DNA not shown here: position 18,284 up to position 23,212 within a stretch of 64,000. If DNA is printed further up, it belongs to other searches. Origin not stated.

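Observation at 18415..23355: The giant adhesin gene lies between two copies of its neighbour's terminator and ends inside one of them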

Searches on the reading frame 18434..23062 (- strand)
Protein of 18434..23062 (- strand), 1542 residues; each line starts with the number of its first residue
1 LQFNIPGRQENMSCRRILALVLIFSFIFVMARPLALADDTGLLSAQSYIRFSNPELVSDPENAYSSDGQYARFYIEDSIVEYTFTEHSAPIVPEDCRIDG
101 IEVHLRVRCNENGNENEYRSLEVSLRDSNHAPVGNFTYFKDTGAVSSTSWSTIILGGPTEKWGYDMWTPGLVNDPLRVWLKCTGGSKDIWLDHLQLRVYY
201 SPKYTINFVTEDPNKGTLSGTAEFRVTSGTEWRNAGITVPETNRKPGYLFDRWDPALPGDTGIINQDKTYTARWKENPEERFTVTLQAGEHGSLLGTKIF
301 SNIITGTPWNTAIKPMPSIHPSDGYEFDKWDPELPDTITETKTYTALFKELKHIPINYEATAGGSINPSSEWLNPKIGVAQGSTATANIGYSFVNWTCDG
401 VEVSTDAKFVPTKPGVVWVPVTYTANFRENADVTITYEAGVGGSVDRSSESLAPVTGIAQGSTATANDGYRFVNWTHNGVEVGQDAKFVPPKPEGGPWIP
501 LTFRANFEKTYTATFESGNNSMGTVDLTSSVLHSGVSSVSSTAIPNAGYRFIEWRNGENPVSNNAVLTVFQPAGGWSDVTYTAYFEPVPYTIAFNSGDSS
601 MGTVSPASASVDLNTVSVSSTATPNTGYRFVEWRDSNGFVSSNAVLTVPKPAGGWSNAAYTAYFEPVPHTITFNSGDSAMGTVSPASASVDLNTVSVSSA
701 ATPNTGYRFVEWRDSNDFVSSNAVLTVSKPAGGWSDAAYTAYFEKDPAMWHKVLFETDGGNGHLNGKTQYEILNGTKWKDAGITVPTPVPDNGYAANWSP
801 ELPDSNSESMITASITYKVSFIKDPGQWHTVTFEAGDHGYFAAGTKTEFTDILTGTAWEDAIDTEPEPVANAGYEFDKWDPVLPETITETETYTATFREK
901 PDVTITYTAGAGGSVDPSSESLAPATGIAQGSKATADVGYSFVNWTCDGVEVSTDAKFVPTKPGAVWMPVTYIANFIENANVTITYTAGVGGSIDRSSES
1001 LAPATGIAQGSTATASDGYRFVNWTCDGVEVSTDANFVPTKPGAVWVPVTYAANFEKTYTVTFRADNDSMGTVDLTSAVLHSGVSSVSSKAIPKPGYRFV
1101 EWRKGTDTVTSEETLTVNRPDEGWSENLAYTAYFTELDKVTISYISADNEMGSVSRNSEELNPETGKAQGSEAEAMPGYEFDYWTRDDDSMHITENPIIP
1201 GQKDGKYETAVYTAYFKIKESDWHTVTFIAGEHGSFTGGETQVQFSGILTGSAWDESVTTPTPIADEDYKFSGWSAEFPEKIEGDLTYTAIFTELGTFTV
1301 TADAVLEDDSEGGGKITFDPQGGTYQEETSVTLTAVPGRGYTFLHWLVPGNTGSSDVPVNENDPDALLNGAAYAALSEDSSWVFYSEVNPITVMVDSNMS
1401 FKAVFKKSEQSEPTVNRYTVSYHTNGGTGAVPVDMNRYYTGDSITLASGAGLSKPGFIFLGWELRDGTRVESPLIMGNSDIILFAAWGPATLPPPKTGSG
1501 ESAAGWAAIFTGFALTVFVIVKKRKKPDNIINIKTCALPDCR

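Call 7: search_protein_families(library=pfam, proteins=[window:18434-23062:-], max_evalue=0.01)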
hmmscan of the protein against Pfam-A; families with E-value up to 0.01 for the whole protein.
window:18434-23062:- (1542 aa): 3 families
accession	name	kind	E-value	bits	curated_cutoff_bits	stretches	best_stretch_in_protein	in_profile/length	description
PF18998.6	Flg_new_2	-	1.7e-59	198.2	23.6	9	600-667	9-72/73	Divergent InlB B-repeat domain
PF09479.16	Flg_new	-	3.2e-28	98.1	27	1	1418-1485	1-64/65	Listeria-Bacteroides repeat domain (List_Bact_rpt)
PF16820.11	PKD_3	-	2.8e-05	24.3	26.3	0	1023-1041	36-54/68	PKD-like domain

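Call 26: find_homologous_proteins(query=window:18434-23029:-, max_evalue=1e-20)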
Query window:18434-23029:- (1531 aa): 190 proteins with E <= 1e-20 among 8000 candidates; the best 120 are listed.
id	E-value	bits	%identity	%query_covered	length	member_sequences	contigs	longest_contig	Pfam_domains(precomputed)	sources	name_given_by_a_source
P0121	0.0e+0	3536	100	100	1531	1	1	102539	PF09479.17,PF16820.12,PF18998.7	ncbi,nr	ncbi:MAG: hypothetical protein BWY11_01061 [Firmicutes bacterium ADurb.Bin182]|nr:MAG: hypothetical 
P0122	0.0e+0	1041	34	65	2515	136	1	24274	PF09479.17,PF26182.1,PF18998.7,PF22359.3,PF11213.14,PF02368.25,PF26918.1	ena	-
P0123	2.5e-280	952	33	67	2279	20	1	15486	PF21764.4,PF09479.17,PF26182.1,PF18998.7,PF22359.3,PF02368.25,PF26918.1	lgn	-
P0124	6.6e-280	950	34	65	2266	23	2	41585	PF09479.17,PF26182.1,PF18998.7,PF22359.3,PF02368.25,PF26918.1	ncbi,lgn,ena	-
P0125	6.4e-277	940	34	65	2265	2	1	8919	PF09479.17,PF26182.1,PF18998.7,PF22359.3,PF02368.25,PF26918.1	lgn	-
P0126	2.6e-249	849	34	67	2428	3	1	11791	PF09479.17,PF18998.7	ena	-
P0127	5.4e-246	838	34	57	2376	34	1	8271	PF09479.17,PF26182.1,PF18998.7,PF02368.25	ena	-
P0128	1.5e-238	813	33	52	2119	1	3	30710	PF21764.4,PF09479.17,PF26182.1,PF18998.7,PF22359.3,PF02368.25,PF26918.1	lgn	-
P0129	1.1e-221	757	32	54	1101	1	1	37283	PF10090.16,PF09479.17,PF18998.7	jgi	jgi:uncharacterized repeat protein (TIGR02543 family)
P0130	2.4e-205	703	33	58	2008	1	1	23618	PF09479.17,PF00092.35,PF18998.7,PF13519.13,PF10138.16,PF05762.21,PF00395.26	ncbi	ncbi:MAG: S-layer homology domain-containing protein [Anaerotignaceae bacterium]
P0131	1.6e-195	671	34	59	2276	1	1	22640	PF09479.17,PF18998.7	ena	-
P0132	7.0e-176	605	31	70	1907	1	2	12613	PF09479.17,PF18998.7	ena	-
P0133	9.5e-169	582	34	36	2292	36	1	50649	PF09479.17,PF18998.7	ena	-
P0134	1.2e-165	571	33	55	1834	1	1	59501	PF09244.18,PF09479.17,PF18998.7,PF00395.26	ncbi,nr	ncbi:MAG: S-layer homology domain-containing protein [Lachnospiraceae bacterium]|nr:S-layer homology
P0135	3.2e-165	570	30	70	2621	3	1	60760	PF09479.17,PF17957.8,PF18998.7,PF03781.23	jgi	-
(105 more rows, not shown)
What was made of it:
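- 18434..23029 (-): Adhesin-like surface protein of 1531 aa. It has a signal peptide, 9 Flg_new_2 and 1 Flg_new (InlB B-repeat) domains, and a PPKTG sorting signal. The best non-self homolog is 34% identical (call 26).
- The adhesin's best non-self hit is 34% identical (call 26).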

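Call 54: search_protein_families(library=ncbifam, proteins=[window:18434-23029:-], max_evalue=0.1)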
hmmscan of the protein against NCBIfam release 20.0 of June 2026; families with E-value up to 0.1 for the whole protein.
window:18434-23029:- (1531 aa): 3 families
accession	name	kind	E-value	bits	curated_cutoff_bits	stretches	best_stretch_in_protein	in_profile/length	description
TIGR02543.1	List_Bact_rpt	repeat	3.7e-07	30.4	20.95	0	379-419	5-43/44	TIGR02543 family repeat protein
TIGR01167.1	LPXTG_anchor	domain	0.0056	17.3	15.9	1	1484-1515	3-34/34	LPXTG cell wall anchor domain-containing protein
NF033073.1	LPXTG_double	subfamily_domain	0.012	15.6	48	1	1484-1515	34-65/66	doubled motif LPXTG anchor domain-containing protein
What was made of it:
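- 18434..23029 (-): Pfam (call 7); TIGR01167 matches residues 1484-1515 through to the end of the model (call 54).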
